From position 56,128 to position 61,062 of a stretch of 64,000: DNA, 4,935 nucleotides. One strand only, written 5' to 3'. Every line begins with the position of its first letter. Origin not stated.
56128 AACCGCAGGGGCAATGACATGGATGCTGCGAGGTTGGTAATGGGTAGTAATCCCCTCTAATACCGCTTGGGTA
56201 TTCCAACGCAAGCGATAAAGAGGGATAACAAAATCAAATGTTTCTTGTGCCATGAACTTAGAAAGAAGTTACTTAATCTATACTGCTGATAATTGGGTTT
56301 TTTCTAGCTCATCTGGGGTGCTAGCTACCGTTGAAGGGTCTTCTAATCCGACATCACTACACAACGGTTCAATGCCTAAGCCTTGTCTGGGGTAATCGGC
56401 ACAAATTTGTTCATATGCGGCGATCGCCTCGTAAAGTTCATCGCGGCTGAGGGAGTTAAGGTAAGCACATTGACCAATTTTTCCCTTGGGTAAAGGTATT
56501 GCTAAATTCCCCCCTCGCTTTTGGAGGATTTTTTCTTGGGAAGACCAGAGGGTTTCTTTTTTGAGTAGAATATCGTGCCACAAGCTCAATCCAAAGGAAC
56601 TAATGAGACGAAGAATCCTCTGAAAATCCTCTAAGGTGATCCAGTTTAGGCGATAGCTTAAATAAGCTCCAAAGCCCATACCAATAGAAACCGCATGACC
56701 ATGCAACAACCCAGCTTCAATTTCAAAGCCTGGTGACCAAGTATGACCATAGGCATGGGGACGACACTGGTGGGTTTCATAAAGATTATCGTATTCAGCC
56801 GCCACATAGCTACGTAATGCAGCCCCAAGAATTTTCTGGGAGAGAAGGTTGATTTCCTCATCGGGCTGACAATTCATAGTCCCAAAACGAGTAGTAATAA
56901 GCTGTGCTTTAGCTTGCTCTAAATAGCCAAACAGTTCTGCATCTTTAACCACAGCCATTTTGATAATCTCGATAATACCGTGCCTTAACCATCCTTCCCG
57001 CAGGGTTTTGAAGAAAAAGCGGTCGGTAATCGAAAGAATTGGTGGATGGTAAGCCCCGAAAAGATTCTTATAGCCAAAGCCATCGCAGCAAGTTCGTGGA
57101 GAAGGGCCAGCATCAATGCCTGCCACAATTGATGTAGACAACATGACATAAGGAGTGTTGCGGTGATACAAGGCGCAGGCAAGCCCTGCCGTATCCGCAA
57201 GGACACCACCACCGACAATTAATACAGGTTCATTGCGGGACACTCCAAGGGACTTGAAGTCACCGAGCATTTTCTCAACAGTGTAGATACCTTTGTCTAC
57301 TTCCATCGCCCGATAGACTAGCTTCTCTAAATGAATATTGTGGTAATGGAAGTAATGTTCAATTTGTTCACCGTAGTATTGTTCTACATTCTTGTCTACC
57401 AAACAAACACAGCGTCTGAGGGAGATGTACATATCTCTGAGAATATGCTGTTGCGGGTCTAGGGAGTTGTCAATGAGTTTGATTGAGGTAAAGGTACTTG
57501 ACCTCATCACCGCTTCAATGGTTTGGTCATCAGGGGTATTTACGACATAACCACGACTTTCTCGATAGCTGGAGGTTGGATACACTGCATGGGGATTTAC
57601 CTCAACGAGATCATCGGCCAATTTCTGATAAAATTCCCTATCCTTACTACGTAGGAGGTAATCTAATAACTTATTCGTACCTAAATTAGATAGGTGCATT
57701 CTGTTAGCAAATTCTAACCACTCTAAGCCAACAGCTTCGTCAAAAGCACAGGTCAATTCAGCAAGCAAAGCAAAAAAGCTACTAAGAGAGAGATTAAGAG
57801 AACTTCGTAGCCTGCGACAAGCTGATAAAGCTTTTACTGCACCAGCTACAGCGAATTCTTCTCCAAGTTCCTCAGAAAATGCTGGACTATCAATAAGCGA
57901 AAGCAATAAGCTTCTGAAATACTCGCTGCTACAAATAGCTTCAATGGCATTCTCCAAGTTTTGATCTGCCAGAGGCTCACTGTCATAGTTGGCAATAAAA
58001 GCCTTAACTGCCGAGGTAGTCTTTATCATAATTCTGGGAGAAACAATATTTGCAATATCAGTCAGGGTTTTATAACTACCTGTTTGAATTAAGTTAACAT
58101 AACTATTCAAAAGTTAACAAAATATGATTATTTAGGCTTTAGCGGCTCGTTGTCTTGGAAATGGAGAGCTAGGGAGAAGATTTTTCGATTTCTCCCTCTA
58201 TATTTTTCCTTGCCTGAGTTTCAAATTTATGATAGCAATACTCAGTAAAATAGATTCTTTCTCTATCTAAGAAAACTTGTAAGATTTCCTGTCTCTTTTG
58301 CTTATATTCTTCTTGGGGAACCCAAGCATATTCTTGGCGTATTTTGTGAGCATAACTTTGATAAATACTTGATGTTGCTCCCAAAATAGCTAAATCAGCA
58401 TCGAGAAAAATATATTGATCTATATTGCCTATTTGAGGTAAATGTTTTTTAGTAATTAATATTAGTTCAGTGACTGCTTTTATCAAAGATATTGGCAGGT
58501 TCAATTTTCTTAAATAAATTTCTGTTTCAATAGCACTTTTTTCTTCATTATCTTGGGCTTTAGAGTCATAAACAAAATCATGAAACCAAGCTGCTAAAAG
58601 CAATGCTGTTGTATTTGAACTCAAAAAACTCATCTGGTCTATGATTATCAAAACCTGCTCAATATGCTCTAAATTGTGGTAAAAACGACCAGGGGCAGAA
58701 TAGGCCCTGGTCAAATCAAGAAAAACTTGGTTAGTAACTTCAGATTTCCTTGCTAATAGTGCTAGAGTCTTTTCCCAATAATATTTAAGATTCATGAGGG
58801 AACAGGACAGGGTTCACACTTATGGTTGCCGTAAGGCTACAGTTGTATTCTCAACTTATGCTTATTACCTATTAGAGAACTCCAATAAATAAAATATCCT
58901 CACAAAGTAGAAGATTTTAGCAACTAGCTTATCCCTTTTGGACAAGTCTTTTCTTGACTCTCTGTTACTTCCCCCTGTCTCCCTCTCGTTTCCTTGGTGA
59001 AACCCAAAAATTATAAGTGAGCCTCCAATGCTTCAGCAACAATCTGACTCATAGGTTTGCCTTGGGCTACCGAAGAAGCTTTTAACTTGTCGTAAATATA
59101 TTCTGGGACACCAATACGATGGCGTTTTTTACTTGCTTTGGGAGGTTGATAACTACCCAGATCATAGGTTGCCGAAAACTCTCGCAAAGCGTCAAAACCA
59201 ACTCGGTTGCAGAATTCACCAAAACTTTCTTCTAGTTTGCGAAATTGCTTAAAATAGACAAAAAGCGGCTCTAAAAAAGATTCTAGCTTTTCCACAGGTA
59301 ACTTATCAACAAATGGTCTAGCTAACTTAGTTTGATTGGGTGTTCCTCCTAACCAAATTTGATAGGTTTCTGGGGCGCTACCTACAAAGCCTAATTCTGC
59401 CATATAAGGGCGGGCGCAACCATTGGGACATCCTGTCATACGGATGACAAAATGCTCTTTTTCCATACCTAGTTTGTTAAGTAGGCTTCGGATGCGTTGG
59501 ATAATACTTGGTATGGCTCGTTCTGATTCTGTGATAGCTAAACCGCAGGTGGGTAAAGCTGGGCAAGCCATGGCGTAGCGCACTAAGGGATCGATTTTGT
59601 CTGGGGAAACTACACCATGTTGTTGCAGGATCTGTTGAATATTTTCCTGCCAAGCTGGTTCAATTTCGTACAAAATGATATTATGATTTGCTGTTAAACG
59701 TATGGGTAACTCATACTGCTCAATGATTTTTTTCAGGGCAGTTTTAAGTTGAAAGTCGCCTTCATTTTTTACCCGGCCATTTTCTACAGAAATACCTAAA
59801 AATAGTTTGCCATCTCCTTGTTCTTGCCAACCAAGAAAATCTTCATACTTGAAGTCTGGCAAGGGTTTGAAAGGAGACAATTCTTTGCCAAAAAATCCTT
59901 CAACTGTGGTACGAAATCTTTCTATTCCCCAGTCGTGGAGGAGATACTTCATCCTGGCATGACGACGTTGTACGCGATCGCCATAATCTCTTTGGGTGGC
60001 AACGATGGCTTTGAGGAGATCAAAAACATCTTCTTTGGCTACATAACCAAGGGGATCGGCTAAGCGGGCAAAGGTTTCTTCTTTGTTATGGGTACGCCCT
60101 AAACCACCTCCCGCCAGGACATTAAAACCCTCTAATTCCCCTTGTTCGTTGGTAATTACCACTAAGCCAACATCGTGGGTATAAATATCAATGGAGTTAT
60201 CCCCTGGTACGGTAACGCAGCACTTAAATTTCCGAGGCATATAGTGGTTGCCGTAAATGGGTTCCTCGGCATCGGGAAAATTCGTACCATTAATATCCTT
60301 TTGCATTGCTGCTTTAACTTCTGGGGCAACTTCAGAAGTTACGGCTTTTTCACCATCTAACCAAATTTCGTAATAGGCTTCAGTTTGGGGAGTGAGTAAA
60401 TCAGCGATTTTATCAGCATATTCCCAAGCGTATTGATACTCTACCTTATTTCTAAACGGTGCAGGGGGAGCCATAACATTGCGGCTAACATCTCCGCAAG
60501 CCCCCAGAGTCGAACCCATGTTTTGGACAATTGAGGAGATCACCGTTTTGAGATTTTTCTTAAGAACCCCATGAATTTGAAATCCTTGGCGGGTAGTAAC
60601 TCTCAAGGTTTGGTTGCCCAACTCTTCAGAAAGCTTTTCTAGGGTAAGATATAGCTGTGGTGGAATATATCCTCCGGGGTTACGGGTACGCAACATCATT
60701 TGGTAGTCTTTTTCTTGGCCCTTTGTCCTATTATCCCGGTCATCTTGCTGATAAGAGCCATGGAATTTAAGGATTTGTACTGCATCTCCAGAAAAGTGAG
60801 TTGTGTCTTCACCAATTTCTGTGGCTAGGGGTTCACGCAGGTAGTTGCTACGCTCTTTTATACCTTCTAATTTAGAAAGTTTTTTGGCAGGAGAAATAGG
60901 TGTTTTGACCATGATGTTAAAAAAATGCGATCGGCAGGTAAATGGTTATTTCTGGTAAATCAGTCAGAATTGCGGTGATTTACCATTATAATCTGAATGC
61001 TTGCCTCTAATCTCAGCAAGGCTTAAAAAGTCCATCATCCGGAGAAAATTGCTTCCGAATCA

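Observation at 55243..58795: Orphan HD-phosphohydrolase / extended DHQS-like cyclase / DxD-protein operon: candidate undescribed cyclitol pathway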

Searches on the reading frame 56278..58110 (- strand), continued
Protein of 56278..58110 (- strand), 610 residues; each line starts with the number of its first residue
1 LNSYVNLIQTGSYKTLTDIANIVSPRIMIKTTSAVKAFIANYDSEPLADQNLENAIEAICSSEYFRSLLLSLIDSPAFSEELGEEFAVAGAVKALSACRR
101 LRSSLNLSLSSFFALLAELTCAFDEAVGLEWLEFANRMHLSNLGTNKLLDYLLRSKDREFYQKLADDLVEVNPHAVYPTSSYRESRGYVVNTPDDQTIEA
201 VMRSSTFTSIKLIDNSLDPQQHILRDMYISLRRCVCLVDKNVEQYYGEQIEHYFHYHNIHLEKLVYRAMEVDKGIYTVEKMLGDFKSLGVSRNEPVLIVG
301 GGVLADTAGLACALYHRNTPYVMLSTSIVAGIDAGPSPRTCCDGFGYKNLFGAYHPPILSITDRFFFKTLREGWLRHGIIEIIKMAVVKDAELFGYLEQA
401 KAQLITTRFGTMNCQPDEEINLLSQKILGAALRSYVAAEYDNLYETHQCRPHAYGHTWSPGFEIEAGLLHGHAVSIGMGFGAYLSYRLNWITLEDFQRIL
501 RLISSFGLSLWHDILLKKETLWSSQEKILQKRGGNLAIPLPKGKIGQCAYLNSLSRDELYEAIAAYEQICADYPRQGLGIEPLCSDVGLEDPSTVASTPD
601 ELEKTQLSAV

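Call 91: find_related_loci(query=A3, collection=metagenome_contigs, flank=8000)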
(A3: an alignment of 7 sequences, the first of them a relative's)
Query A3 (326 aa) in metagenome_contigs; peptide patterns used: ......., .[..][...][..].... (x = any residue, [..] = any of these).
227 stretches matched a pattern; 75 encode a relative of the query (tblastn E <= 1e-3); 75 distinct loci.
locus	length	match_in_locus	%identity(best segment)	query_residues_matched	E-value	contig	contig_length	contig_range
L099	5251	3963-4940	100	1-326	0e+0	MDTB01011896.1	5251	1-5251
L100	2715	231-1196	79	1-322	0e+0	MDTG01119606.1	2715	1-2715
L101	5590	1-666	92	102-323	6e-131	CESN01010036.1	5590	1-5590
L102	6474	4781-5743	54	1-322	2e-119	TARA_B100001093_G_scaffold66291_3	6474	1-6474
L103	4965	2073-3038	56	1-322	2e-116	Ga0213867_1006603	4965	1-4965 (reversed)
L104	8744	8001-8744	56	1-248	5e-97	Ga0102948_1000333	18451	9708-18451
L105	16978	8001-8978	41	1-322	3e-84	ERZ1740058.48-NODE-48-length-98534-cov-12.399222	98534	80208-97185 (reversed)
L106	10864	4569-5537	42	1-322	1e-83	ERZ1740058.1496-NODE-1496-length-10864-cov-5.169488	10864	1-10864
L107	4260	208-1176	42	1-322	9e-84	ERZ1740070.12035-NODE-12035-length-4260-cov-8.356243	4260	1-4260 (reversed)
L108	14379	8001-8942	42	1-316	4e-83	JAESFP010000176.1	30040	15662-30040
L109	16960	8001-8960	43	1-316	3e-83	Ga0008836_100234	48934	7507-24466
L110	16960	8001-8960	43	1-316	4e-83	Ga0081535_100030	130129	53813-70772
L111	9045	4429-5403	43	1-319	5e-83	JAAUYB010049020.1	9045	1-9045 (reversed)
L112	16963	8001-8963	42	1-316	7e-83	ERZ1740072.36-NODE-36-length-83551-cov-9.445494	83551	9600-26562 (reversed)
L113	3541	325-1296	42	1-319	3e-83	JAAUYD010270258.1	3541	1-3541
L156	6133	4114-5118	41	1-320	3e-76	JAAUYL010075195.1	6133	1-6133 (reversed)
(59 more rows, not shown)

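Call 94: search_protein_families(library=pfam, proteins=[L111:5508-6386:+, L008:8931-9839:+, L156:4087-5682:+, L029:8934-9758:-], max_evalue=0.01)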
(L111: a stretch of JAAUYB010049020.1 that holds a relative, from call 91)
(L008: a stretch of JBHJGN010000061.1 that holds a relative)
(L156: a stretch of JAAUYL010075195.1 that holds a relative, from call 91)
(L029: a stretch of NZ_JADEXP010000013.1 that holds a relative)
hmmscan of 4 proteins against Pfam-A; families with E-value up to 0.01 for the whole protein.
L111:5508-6386:+ (292 aa): 1 family
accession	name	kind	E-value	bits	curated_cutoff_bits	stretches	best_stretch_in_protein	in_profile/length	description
PF05050.19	Methyltransf_21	-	0.00011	22.8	22.7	1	132-188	91-150/173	Methyltransferase FkbM domain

L008:8931-9839:+ (302 aa): 0 families

L156:4087-5682:+ (531 aa): 1 family
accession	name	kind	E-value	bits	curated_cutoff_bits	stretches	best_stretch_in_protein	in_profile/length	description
PF20102.4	DUF6492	-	2.6e-09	37.1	22.9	1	24-242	29-221/291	Family of unknown function (DUF6492)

L029:8934-9758:- (274 aa): 1 family
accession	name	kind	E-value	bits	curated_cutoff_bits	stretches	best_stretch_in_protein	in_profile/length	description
PF02811.25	PHP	-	1.1e-14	55.5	26.4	1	3-66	1-66/164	PHP domain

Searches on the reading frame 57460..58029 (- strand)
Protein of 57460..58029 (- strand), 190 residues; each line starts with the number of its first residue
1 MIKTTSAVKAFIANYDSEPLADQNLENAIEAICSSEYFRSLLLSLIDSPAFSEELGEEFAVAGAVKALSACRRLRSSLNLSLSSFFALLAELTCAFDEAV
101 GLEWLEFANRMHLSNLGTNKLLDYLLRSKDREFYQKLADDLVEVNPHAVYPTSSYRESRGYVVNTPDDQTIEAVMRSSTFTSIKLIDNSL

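Call 28: search_protein_families(library=pfam, proteins=[window:57460-58029:-], max_evalue=10)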
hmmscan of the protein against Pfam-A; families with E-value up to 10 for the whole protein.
window:57460-58029:- (190 aa): 0 families

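Call 62: predict_structure(alignment_id=A2)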
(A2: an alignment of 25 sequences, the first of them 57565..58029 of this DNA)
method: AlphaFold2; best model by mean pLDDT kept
length: 155 residues; sequences in the alignment: 25
mean_pLDDT: 90.9   pTM: 0.87
mean pLDDT of the five models: 90.9, 89.3, 88.9, 87.8, 83.0
residues with pLDDT >= 90: 125; 70-90: 23; 50-70: 4; < 50: 3
segments of 3 or more residues with pLDDT < 50: 153-155
pLDDT, mean of each block of 10 residues (from residue 1): 87 96 94 93 88 89 93 93 97 97 97 95 93 93 81 49
secondary structure, 60 per line:
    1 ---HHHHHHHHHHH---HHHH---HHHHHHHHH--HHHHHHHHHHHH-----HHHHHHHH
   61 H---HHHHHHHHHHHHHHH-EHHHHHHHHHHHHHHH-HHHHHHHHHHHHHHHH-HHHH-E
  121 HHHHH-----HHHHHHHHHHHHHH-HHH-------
elements in order: H4-14 H18-21 H25-33 H36-47 H53-61 H65-79 H82-96 H98-113 H115-118 H121-125 H131-144

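Call 64: fold_search(model_id=the predicted structure, library=pdb)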
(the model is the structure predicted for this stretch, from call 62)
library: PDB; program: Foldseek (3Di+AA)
matches with E <= 10: 65; with E <= 0.001: 0
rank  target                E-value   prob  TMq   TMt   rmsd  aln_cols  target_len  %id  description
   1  6jc4_A                3.3e+00  0.03  0.15  0.12  18.2       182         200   15  Crystal structure of the urease accessory protein UreF from Klebsiella pneumoniae (released 2020-01-29)
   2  7pt0_B                4.0e+00  0.06  0.20  0.16  12.9       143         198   14  SCO3201 with putative ligand (released 2021-10-20)
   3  6iuh_B                4.3e+00  0.04  0.19  0.23  12.6       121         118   12  Crystal structure of GIT1 PBD domain in complex with Liprin-alpha2 (released 2019-02-20)
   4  3c1n_C                4.3e+00  0.04  0.17  0.07  15.3       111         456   16  Crystal Structure of Allosteric Inhibition Threonine-sensitive Aspartokinase from Methanococcus jannaschii with L-thre (released 2008-03-25)
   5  7w8i                  4.6e+00  0.06  0.21  0.24  18.2       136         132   12  Crystal structure of Zn bound human Focal Adhesion Targeting (FAT) domain of the Focal Adhesion Kinase (released 2022-12-21)
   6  6sku_A                4.8e+00  0.02  0.17  0.05  17.7       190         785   17  Legionella effector AnkX in complex with human Rab1b (released 2020-06-10)
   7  6waf_B                5.0e+00  0.06  0.24  0.20  11.4       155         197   13  Crystal Structure of SmcR N55I from Vibrio vulnificus (released 2020-06-17)
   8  5daj_B                5.0e+00  0.03  0.20  0.17  14.1       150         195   17  Crystal structure of NalD, the secondary repressor of MexAB-OprM multidrug efflux pump in Pseudomonas aeruginosa (released 2016-04-20)
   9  6u1s_A                5.3e+00  0.02  0.16  0.10  17.7       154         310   16  Cryo-EM structure of a de novo designed 16-helix transmembrane nanopore, TMHC8_R. (released 2020-08-19)
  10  8sua                  5.5e+00  0.04  0.23  0.21  11.3       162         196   19  Structure of M. baixiangningiae DarR-ligand complex (released 2023-11-01)
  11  5daj_G                5.5e+00  0.03  0.21  0.18  14.1       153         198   15  Crystal structure of NalD, the secondary repressor of MexAB-OprM multidrug efflux pump in Pseudomonas aeruginosa (released 2016-04-20)
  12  4dvg_B                5.5e+00  0.03  0.20  0.13  14.1       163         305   12  Crystal structure of E. histolytica Formin1 bound to EhRho1-GTPgammaS (released 2012-11-14)
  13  4iwb_B                5.8e+00  0.03  0.20  0.20  17.0       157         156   12  Novel Fold of FliC/FliS Fusion Protein (released 2013-12-11)
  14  2xdn_B                5.8e+00  0.02  0.17  0.14  15.3       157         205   15  Transcription factor TtgR H67A mutant (released 2010-05-12)
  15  6iui_A                6.1e+00  0.03  0.19  0.22  12.4       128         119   11  Crystal structure of GIT1 PBD domain in complex with Paxillin LD4 motif (released 2019-03-06)
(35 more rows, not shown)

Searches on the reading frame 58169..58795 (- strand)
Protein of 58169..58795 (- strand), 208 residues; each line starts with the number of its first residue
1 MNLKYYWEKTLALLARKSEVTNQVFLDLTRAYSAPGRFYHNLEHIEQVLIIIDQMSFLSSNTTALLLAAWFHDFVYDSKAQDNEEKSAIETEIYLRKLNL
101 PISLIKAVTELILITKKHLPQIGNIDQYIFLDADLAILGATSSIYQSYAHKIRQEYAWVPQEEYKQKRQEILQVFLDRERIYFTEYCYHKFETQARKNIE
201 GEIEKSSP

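Call 3: search_protein_families(library=pfam, proteins=[window:58169-58795:-], max_evalue=0.1)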
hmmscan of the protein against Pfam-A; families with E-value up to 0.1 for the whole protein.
window:58169-58795:- (208 aa): 0 families

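Call 4: search_protein_families(library=ncbifam, proteins=[window:58169-58795:-], max_evalue=0.1)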
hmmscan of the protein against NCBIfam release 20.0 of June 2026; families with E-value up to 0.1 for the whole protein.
window:58169-58795:- (208 aa): 0 families

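Call 6: search_solved_structures(query=window:58169-58795:-, max_evalue=1, show_alignments=1)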
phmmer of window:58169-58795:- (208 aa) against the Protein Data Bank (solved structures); distinct sequences matched with E-value up to 1: 2.
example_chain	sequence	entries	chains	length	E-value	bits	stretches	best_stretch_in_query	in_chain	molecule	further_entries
4y6w_A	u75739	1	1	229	0.0083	19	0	27-67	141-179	NaB(AB)3ACb - light chain TPR-like repeats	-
4y6c_A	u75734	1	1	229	0.02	17.8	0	27-67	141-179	ANSERINA PUTATIVE KINESIN LIGHT chain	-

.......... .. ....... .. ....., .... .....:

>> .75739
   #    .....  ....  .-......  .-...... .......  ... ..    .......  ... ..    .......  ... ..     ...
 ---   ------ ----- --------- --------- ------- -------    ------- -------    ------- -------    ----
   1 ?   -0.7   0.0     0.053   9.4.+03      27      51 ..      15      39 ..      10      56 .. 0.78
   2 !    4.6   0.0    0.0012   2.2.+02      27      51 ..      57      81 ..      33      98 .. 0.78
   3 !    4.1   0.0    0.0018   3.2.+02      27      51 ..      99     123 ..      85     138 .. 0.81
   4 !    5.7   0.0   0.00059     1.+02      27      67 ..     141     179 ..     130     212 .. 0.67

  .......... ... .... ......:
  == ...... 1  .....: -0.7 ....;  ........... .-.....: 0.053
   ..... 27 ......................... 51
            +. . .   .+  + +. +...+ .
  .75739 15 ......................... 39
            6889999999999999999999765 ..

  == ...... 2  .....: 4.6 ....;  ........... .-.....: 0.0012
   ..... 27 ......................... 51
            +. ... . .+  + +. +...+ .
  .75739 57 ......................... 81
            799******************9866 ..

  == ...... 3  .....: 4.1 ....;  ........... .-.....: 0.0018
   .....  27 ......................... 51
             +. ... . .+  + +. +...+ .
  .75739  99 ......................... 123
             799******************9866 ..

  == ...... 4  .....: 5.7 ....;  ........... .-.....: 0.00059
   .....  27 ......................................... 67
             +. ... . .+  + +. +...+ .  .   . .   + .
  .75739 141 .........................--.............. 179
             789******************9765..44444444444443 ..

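Call 28: search_protein_families(library=pfam, proteins=[window:58169-58795:-], max_evalue=10)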
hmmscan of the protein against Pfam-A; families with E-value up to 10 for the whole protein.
window:58169-58795:- (208 aa): 1 family
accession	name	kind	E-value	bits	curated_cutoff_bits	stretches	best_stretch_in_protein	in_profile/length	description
PF24391.1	HD-CE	-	0.24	11.5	27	1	30-77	6-51/263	HD-CE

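Call 98: find_encoding_contigs(protein=window:58169-58795:-, flank=3000, max_places=3)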
Protein window:58169-58795:- (208 aa): 1 contig read that carries it; 1 place shown.
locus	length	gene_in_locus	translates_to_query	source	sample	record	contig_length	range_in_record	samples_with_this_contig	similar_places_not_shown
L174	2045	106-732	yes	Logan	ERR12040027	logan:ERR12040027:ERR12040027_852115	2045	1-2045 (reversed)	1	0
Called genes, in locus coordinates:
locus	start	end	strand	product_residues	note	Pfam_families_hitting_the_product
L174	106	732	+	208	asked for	-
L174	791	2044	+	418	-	?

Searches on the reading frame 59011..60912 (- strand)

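Call 97: search_protein_families(library=pfam, proteins=[window:59011-60912:-], max_evalue=0.0001)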
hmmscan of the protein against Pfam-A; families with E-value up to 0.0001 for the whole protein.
window:59011-60912:- (633 aa): 2 families
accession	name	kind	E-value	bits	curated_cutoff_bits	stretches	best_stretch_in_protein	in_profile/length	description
PF01077.27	NIR_SIR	-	8.9e-48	162.2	27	2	167-342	4-155/158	Nitrite and sulphite reductase 4Fe-4S domain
PF03460.22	NIR_SIR_ferr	-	3.3e-25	88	24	2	66-126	3-64/69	Nitrite/Sulfite reductase ferredoxin-like half domain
